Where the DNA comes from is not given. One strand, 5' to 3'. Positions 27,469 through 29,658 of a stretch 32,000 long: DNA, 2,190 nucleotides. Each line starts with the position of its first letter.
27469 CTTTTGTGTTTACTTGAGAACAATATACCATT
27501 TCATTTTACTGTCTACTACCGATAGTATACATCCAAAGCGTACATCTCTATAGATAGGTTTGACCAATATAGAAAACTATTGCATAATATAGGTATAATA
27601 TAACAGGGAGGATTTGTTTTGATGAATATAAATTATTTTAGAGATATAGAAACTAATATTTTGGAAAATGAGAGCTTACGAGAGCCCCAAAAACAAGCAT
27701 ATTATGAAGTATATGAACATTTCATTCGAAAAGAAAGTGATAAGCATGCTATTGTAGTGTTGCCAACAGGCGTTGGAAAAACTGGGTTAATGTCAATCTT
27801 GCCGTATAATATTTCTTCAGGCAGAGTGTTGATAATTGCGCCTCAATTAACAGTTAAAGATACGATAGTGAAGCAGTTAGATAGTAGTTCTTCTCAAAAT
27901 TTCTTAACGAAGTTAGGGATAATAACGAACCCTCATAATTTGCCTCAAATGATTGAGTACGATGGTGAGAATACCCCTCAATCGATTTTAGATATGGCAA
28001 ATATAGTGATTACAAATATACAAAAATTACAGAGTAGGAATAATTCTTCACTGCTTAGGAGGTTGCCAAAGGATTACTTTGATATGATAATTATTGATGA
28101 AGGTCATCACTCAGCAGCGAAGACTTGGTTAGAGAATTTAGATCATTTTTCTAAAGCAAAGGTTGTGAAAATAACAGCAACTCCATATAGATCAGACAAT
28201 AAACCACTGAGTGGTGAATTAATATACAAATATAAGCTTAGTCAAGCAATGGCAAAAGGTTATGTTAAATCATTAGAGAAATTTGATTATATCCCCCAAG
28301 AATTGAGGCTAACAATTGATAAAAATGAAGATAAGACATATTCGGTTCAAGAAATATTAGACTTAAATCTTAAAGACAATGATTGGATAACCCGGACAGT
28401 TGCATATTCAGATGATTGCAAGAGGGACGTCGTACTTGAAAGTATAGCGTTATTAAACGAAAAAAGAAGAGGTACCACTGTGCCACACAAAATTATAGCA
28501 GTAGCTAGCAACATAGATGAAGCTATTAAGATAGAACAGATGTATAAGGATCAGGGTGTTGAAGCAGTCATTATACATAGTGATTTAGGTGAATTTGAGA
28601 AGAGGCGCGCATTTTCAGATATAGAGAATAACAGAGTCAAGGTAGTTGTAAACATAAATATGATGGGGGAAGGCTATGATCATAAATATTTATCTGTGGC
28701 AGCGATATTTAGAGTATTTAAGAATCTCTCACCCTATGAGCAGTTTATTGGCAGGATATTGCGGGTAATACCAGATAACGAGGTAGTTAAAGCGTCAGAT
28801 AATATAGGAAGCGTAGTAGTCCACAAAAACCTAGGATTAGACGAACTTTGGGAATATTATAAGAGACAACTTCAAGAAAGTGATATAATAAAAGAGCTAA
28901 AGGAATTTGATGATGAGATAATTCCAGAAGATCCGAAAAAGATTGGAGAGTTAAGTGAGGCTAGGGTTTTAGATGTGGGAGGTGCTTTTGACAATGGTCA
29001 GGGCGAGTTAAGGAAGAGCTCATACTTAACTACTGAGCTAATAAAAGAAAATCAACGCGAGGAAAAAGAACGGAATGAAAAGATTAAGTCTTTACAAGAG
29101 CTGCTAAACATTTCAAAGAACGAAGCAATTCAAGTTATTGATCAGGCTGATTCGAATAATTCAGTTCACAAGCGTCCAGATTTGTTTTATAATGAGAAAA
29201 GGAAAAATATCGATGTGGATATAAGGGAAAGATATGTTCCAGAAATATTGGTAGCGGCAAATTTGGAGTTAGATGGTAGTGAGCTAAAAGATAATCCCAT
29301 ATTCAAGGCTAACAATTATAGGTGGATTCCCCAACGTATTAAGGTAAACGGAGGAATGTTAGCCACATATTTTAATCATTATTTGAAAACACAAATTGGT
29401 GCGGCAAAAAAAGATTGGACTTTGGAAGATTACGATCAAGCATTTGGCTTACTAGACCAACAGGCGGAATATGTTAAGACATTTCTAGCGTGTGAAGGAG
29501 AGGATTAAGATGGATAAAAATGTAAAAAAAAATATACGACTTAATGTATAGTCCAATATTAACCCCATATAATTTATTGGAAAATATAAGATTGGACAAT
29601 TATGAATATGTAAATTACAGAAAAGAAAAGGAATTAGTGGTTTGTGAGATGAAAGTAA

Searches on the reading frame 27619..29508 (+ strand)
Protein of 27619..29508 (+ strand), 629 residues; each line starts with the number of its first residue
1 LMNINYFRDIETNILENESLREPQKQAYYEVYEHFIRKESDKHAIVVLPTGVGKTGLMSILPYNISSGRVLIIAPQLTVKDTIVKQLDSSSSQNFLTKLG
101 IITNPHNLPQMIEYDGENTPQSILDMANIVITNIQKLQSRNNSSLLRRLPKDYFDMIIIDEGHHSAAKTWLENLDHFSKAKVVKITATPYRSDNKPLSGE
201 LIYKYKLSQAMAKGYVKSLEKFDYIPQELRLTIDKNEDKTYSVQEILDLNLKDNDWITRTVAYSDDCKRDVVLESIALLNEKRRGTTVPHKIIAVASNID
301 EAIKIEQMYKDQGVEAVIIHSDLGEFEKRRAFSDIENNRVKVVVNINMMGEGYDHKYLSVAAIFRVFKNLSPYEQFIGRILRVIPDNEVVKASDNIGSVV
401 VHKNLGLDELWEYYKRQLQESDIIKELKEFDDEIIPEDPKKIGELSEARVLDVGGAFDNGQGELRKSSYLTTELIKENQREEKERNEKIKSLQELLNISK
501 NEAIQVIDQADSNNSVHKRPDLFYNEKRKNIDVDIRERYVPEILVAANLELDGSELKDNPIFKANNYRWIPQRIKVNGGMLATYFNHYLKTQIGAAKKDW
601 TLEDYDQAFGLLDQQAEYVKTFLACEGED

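Call 12: search_protein_families(library=ncbifam, proteins=[window:27619-29508:+], max_evalue=0.00001)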
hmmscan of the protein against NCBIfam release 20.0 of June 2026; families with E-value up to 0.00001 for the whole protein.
window:27619-29508:+ (629 aa): 3 families
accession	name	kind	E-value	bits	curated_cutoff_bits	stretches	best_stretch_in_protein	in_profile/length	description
NF046051.1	restrict_EcoAI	equivalog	6.8e-18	64.4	550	1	23-387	161-518/768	EcoAI/FtnUII family type I restriction enzme subunit R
NF053632.1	heli_RadD_YejH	equivalog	1.5e-17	63.1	720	1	19-387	2-346/573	DNA repair helicase RadD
TIGR04095.1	dnd_restrict_1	equivalog_domain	4e-09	36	600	1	44-400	27-400/451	DNA phosphorothioation system restriction enzyme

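Call 79: search_protein_families(library=padloc, proteins=[window:27619-29508:+], max_evalue=0.001)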
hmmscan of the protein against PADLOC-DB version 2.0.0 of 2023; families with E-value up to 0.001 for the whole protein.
window:27619-29508:+ (629 aa): 10 families
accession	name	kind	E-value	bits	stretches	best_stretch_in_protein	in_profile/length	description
PDLC02707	PbeA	-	5.7e-14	49.6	1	20-394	253-628/672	PbeA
PDLC03659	mREase_IV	-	4.2e-13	46.1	1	137-398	320-568/945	Type IV methyl-directed restriction enzyme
PDLC03049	REase_I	-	3.6e-10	36.5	1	128-217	258-354/807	Type I restriction enzyme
PDLC02704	PbeA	-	7.7e-10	35.9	1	96-422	329-664/682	PbeA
PDLC02706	PbeA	-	2.5e-08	31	1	20-242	270-491/722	PbeA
PDLC03658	mREase_IV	-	8.5e-07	25.1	1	127-398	312-560/953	Type IV methyl-directed restriction enzyme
PDLC01439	typeIV_DinG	-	6e-06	23.2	1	12-86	9-78/575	CAS-IV-A; associated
PDLC02861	DpdF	-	0.00024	17.5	0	305-390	255-340/611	DpdF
PDLC02864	DpdF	-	0.00027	17.8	0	297-380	242-325/610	DpdF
PDLC02870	DpdF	-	0.00038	17.1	0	304-382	241-319/534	DpdF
